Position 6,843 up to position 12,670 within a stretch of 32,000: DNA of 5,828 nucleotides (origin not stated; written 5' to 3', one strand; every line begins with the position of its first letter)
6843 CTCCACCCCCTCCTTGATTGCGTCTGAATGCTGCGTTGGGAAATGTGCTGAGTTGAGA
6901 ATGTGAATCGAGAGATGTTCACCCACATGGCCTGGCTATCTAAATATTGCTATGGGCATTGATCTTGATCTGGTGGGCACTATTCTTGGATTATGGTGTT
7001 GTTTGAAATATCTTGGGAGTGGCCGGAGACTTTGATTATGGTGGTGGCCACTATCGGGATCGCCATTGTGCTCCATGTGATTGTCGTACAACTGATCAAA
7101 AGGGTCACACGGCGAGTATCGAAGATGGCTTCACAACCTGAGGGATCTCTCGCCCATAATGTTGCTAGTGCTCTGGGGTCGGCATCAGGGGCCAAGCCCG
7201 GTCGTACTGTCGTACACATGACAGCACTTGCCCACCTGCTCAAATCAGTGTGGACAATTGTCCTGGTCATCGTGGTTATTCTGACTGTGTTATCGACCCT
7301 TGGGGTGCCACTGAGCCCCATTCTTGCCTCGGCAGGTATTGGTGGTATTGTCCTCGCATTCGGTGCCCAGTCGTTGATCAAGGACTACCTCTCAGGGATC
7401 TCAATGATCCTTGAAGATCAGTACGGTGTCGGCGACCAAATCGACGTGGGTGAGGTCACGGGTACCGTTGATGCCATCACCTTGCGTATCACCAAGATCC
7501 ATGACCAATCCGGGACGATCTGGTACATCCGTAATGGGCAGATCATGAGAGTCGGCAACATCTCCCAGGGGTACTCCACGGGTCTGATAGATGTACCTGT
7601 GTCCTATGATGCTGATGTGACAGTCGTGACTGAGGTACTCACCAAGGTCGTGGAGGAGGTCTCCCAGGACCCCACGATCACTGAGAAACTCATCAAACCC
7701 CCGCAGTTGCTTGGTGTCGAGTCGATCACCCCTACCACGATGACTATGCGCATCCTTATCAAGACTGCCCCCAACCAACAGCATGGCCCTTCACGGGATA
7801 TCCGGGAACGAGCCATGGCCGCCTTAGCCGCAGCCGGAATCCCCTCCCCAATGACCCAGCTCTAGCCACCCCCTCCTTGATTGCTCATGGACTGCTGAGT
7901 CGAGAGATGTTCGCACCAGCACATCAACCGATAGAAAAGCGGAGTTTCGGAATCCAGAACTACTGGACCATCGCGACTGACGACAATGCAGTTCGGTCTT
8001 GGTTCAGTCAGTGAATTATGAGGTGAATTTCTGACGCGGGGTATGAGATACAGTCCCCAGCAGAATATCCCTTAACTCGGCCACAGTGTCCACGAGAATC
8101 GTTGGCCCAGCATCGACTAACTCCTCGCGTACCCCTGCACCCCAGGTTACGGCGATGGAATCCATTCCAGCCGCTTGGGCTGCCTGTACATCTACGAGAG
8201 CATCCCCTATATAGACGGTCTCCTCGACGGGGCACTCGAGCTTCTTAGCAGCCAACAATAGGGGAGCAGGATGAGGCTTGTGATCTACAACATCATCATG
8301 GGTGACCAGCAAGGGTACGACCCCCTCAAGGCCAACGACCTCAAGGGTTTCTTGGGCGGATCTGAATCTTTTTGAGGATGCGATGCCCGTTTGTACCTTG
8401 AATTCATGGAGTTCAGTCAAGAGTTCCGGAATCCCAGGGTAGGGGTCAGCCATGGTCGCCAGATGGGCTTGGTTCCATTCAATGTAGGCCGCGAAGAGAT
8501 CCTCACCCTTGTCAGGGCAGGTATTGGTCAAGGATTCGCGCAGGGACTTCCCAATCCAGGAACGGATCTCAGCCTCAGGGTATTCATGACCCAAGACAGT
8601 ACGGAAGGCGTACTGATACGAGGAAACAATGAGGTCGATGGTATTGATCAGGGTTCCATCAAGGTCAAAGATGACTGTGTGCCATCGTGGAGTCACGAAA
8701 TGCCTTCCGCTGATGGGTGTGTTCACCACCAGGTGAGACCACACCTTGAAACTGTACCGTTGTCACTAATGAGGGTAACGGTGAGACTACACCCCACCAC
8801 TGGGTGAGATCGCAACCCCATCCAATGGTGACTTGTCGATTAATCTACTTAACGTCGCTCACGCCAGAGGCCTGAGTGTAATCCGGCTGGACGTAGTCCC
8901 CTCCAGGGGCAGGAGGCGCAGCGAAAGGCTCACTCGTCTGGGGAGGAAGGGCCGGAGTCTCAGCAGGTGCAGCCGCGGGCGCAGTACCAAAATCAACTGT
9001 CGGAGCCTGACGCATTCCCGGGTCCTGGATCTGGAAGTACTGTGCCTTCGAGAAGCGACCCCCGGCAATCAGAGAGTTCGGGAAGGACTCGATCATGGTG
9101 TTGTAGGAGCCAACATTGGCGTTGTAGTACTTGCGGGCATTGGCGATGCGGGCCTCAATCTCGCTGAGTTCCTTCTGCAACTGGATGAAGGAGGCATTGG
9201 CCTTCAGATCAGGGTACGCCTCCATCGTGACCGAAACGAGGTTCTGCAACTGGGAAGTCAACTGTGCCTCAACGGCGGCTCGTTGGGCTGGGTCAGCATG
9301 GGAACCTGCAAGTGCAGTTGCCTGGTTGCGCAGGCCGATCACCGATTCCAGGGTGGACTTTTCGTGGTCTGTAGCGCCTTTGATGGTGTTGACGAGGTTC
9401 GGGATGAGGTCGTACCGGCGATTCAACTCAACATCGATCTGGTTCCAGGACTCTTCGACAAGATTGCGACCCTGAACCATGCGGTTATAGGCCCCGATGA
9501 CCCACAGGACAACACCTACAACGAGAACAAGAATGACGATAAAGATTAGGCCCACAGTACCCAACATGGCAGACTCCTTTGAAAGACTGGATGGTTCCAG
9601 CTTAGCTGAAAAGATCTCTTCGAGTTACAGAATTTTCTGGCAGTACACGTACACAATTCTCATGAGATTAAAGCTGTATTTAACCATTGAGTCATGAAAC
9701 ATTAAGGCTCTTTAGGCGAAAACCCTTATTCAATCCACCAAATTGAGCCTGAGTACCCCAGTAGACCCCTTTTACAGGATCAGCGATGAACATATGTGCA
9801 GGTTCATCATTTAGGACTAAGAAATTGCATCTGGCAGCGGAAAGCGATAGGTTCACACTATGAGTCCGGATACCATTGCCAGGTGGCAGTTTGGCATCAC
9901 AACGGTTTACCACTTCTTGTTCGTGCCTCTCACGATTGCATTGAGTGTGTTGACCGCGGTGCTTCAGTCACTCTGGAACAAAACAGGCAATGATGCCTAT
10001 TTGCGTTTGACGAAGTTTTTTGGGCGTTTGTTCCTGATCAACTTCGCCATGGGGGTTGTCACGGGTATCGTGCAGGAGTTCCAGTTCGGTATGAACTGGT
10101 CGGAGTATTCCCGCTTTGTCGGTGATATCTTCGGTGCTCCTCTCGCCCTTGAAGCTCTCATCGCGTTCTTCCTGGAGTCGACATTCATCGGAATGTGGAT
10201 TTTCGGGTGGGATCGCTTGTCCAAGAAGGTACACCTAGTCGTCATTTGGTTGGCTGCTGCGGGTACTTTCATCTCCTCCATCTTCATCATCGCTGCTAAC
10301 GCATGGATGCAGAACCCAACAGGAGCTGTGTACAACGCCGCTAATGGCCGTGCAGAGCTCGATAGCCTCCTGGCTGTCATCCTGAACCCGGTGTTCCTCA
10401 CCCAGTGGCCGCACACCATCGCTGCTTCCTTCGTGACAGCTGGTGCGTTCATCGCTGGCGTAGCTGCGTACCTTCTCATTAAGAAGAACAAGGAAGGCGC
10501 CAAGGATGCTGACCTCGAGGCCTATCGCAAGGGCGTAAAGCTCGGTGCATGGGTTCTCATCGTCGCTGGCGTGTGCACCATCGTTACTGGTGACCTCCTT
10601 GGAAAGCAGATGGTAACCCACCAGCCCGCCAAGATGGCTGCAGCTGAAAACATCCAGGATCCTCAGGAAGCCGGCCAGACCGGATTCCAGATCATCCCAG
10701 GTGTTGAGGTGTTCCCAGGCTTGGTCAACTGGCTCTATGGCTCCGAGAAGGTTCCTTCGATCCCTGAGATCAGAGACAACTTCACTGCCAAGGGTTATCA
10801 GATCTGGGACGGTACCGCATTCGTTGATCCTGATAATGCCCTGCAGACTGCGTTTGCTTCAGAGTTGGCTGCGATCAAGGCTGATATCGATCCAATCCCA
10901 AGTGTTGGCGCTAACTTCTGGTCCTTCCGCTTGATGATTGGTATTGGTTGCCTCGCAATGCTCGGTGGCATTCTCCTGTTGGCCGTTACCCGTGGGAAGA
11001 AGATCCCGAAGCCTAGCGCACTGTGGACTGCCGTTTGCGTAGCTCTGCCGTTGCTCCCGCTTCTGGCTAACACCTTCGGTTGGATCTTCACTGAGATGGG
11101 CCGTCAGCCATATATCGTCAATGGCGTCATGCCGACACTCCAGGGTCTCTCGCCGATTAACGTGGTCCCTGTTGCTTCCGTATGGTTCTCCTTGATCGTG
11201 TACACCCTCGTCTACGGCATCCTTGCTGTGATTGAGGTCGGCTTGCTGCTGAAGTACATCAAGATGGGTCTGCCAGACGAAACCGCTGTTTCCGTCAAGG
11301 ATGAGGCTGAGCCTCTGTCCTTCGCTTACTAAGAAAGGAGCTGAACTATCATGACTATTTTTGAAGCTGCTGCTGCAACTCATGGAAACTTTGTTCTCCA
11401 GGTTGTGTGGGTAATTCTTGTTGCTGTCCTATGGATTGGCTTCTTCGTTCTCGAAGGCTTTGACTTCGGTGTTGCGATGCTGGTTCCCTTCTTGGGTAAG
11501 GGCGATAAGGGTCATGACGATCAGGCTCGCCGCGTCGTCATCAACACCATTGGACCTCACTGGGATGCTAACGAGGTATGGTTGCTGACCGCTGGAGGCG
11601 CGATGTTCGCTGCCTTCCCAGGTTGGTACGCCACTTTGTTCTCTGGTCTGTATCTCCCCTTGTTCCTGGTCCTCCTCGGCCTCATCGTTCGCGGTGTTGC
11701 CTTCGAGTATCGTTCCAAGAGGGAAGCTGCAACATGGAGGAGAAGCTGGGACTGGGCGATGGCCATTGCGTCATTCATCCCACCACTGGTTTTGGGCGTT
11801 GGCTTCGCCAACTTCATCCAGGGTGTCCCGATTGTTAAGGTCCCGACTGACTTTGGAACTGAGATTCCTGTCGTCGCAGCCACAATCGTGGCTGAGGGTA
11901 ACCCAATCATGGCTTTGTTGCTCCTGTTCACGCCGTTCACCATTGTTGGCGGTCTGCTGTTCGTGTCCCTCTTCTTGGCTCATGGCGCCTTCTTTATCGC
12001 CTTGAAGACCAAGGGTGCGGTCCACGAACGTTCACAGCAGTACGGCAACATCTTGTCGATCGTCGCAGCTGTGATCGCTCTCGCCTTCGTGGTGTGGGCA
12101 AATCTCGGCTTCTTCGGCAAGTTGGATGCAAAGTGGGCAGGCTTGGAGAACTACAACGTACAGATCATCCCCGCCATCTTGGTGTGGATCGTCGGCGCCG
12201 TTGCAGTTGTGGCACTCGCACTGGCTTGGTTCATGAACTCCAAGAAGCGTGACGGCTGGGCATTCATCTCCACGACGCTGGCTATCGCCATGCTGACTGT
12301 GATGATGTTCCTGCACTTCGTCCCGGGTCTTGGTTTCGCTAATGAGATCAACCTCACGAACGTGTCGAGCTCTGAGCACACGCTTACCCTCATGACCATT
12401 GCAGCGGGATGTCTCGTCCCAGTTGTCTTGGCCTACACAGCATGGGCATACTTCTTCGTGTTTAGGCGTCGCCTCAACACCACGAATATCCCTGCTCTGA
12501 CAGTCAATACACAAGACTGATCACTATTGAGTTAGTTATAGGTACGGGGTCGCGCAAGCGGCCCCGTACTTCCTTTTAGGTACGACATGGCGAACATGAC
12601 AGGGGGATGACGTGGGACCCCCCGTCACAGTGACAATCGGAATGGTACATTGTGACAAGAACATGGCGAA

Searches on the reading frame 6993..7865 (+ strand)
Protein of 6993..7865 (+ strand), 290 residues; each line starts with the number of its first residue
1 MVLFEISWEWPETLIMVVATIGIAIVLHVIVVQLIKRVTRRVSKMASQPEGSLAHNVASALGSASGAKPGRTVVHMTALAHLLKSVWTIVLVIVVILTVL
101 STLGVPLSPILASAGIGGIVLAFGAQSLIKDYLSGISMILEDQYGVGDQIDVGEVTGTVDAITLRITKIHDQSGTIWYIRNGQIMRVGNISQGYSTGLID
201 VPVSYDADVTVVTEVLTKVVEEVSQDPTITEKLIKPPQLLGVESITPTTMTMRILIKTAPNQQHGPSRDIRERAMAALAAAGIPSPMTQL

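Call 76: search_protein_families(library=pfam, proteins=[window:6993-7865:+], max_evalue=0.00001)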
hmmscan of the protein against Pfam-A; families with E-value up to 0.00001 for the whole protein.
window:6993-7865:+ (290 aa): 3 families
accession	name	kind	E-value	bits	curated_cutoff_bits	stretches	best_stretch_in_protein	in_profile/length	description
PF00924.24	MS_channel_2nd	-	2.1e-13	50.6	20.2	1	128-191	2-67/68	Mechanosensitive ion channel, beta-domain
PF21088.3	MS_channel_1st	-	4.1e-08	33.5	23.1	1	88-126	4-42/42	Mechanosensitive ion channel, transmembrane helices 2/3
PF21082.3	MS_channel_3rd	-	4.7e-07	30.6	21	1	199-283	3-86/88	Mechanosensitive ion channel MscS, C-terminal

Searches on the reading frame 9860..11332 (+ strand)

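Call 76: search_protein_families(library=pfam, proteins=[window:9860-11332:+], max_evalue=0.00001)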
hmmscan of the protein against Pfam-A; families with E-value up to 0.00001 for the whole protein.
window:9860-11332:+ (490 aa): 1 family
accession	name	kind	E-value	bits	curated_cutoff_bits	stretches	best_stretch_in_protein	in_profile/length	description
PF01654.22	Cyt_bd_oxida_I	-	2.9e-140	468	26.2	1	6-470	1-417/418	Cytochrome bd terminal oxidase subunit I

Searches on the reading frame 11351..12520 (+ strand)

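Call 76: search_protein_families(library=pfam, proteins=[window:11351-12520:+], max_evalue=0.00001)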
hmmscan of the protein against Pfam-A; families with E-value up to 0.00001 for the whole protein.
window:11351-12520:+ (389 aa): 1 family
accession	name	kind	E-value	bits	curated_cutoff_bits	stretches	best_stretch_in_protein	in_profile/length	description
PF02322.20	Cyt_bd_oxida_II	-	1.7e-96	323.6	35.6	1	16-368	1-300/302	Cytochrome bd terminal oxidase subunit II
